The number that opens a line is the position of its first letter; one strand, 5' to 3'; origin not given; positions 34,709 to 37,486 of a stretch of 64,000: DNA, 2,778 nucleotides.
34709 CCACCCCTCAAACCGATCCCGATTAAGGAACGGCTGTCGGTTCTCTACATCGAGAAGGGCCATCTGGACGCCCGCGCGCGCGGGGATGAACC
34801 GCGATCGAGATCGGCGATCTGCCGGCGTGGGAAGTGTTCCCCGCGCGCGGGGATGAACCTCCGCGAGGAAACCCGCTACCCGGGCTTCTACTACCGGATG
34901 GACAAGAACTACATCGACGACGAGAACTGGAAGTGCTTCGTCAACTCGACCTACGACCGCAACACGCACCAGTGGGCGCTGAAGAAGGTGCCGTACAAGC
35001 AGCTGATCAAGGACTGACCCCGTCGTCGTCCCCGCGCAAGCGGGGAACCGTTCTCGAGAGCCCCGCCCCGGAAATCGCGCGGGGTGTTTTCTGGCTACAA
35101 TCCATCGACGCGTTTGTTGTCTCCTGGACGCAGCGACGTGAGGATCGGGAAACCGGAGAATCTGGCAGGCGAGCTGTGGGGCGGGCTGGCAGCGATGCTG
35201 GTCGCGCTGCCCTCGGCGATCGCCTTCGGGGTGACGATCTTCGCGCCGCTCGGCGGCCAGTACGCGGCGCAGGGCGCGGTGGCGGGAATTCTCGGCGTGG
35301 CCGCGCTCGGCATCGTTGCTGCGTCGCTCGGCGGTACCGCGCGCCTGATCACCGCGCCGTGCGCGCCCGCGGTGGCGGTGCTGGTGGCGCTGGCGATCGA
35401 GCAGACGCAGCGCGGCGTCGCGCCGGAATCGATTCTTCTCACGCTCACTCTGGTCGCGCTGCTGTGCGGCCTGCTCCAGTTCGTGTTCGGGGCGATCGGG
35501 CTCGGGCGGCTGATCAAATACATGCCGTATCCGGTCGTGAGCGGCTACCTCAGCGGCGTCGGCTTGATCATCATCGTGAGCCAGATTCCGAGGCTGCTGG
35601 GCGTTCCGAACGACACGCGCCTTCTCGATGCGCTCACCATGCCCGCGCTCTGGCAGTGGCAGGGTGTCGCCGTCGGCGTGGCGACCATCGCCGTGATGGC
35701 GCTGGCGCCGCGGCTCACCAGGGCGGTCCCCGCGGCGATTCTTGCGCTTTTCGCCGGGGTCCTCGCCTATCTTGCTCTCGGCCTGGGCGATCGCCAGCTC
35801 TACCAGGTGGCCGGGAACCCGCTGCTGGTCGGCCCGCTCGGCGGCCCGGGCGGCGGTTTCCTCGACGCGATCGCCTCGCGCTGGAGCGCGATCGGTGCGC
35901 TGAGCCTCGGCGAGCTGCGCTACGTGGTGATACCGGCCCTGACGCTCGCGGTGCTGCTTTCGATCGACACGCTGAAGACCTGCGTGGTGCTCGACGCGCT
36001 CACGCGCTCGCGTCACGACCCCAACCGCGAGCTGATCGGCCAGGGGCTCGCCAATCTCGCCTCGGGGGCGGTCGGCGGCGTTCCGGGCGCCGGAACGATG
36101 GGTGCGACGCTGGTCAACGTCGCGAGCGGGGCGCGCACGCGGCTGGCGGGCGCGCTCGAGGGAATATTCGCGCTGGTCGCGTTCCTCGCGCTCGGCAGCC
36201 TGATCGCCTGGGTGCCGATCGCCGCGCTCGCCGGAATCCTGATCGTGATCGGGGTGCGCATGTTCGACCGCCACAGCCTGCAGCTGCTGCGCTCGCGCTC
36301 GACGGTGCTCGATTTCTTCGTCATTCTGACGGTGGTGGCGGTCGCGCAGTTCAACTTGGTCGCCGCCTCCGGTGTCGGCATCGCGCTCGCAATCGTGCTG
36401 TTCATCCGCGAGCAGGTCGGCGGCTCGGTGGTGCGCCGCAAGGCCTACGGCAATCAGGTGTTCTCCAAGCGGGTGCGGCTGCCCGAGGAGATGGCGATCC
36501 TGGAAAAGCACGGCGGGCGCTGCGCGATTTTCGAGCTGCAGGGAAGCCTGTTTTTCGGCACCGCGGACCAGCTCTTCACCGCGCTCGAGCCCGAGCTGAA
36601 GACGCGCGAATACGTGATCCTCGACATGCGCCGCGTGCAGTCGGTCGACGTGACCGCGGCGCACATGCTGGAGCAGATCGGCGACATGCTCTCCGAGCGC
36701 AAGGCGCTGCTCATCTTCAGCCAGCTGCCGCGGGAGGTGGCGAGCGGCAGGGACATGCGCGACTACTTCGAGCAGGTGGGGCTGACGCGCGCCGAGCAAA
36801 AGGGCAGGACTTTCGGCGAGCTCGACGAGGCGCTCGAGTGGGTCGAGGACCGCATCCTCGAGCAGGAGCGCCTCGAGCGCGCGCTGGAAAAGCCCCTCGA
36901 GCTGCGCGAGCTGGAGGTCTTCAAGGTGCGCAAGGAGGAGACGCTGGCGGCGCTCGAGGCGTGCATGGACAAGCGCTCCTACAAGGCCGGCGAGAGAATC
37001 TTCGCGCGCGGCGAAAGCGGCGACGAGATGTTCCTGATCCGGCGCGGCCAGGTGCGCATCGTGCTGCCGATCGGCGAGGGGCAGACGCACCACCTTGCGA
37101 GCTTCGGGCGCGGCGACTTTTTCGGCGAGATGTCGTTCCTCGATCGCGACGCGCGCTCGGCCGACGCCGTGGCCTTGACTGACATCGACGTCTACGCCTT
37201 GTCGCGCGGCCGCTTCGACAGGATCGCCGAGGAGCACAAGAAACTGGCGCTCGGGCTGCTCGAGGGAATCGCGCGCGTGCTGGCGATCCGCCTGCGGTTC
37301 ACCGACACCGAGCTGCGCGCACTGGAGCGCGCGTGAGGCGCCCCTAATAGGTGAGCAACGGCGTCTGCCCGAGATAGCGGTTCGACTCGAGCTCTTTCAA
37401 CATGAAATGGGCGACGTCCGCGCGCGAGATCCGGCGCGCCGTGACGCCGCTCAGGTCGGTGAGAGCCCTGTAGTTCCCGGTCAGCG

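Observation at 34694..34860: Fossil type I-E CRISPR-Cas locus: cas1 codons 1-28 fused directly to a truncated repeat, one spacer and a degenerate terminal repeat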

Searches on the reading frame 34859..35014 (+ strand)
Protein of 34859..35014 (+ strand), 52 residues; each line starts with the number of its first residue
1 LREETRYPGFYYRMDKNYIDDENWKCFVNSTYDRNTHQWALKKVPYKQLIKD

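Call 51: find_homologous_proteins(query=window:34859-35014:+, max_evalue=0.001)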
Query seq(52 aa) (52 aa): 21 proteins with E <= 0.001 among 21 candidates.
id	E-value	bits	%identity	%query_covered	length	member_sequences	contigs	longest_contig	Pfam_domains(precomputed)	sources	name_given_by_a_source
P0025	7.5e-26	106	90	98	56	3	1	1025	-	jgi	-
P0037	2.8e-23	98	86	98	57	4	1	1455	-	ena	-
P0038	2.1e-22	95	80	98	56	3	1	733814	-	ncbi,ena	-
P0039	3.0e-22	95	80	98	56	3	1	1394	-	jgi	jgi:adenylylsulfate reductase subunit A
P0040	4.5e-22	94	80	98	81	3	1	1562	PF02910.26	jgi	jgi:adenylylsulfate reductase subunit A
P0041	9.1e-22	93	80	98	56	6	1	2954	-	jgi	jgi:adenylylsulfate reductase, subunit A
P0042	1.2e-21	93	84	98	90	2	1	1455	-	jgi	-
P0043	1.2e-21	93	82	98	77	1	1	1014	-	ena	-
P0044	1.9e-21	92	81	100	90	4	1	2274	-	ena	-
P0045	4.6e-18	82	73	98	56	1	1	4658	-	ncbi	-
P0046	4.9e-18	81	73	100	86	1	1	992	-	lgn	-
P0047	1.3e-17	80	66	96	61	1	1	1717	-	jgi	jgi:adenylylsulfate reductase subunit A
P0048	1.4e-16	77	64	96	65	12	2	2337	-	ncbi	ncbi:hypothetical protein, partial [Thiolapillus sp.]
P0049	8.2e-16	75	60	96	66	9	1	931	-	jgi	-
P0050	1.6e-15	74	62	96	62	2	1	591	-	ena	-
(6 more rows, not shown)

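Call 52: find_encoding_contigs(protein=P0038, flank=8000, max_places=3)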
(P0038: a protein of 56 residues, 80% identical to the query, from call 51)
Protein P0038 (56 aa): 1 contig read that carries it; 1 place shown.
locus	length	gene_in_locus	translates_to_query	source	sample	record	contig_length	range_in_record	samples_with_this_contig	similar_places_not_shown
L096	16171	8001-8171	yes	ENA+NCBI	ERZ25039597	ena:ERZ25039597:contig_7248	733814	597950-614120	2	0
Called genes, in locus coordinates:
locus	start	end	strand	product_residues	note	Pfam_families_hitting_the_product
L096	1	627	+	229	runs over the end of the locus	PF00156:Pribosyltran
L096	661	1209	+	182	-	PF10604:Polyketide_cyc2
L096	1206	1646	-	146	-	PF04519:Bactofilin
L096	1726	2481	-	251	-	PF01925:TauE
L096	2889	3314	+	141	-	-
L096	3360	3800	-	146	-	PF02391:MoaE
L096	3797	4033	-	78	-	PF02597:ThiS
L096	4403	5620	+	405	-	PF14306:PUA_2, PF01747:ATP-sulfurylase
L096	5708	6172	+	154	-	PF00037:Fer4 (faint), PF12838:Fer4_7, PF13187:Fer4_9 (weak), PF12139:APS-reductase_C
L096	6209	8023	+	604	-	PF00890:FAD_binding_2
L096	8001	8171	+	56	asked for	-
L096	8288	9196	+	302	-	PF03692:CxxCxxCC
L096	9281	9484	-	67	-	PF00313:CSD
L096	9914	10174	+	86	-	PF13202:EF-hand_5 (faint), PF13405:EF-hand_6 (faint), PF13499:EF-hand_7 (faint), PF00036:EF-hand_1 (faint)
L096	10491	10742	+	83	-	PF00036:EF-hand_1 (faint), PF13202:EF-hand_5 (faint), PF13405:EF-hand_6 (faint), PF13499:EF-hand_7 (faint)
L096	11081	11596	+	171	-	PF13650:Asp_protease_2, PF13975:gag-asp_proteas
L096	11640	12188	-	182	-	PF05099:TerB (faint)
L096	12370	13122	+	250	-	PF01625:PMSR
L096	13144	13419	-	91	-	PF07238:PilZ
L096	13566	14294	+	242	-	PF05875:Ceramidase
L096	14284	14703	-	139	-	PF00571:CBS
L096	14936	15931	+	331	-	PF08240:ADH_N, PF00107:ADH_zinc_N, PF13602:ADH_zinc_N_2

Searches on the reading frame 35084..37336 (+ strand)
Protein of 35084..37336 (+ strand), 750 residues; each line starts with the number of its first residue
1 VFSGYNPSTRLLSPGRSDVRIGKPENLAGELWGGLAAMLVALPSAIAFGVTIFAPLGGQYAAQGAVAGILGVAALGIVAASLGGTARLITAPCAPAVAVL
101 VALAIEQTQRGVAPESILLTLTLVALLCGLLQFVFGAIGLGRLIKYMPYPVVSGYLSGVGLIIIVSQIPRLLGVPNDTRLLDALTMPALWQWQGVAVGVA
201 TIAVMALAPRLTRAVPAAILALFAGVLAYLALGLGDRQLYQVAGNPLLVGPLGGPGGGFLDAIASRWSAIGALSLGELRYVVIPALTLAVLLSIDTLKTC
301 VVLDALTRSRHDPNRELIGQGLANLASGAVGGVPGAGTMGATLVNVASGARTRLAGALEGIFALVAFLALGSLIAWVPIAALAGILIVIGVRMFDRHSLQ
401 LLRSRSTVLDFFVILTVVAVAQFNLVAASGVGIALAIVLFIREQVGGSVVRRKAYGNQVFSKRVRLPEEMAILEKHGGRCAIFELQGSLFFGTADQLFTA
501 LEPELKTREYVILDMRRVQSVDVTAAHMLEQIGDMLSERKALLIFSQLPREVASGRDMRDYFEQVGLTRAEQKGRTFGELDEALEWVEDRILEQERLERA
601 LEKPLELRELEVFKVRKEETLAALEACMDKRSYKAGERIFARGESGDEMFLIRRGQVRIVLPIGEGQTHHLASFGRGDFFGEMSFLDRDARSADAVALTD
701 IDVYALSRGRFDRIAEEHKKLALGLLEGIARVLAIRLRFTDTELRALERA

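Call 8: search_protein_families(library=pfam, proteins=[window:35084-37336:+], max_evalue=0.1)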
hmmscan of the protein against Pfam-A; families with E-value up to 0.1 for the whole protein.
window:35084-37336:+ (750 aa): 5 families
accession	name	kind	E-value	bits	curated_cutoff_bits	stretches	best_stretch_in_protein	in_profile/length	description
PF00916.26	Sulfate_transp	-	4.8e-50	170.9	23.2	1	27-415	1-378/380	Sulfate permease family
PF00027.35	cNMP_binding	-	7.3e-23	80.8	27.5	1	631-718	2-89/89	Cyclic nucleotide-binding domain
PF01740.26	STAS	-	7.8e-13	48.6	22.6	1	478-569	8-95/106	STAS domain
PF16983.11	MFS_MOT1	-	1.8e-05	25.5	30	1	274-393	6-111/111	Molybdate transporter of MFS superfamily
PF13466.11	STAS_2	-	0.0052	17.4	29.2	1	484-551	2-69/80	STAS domain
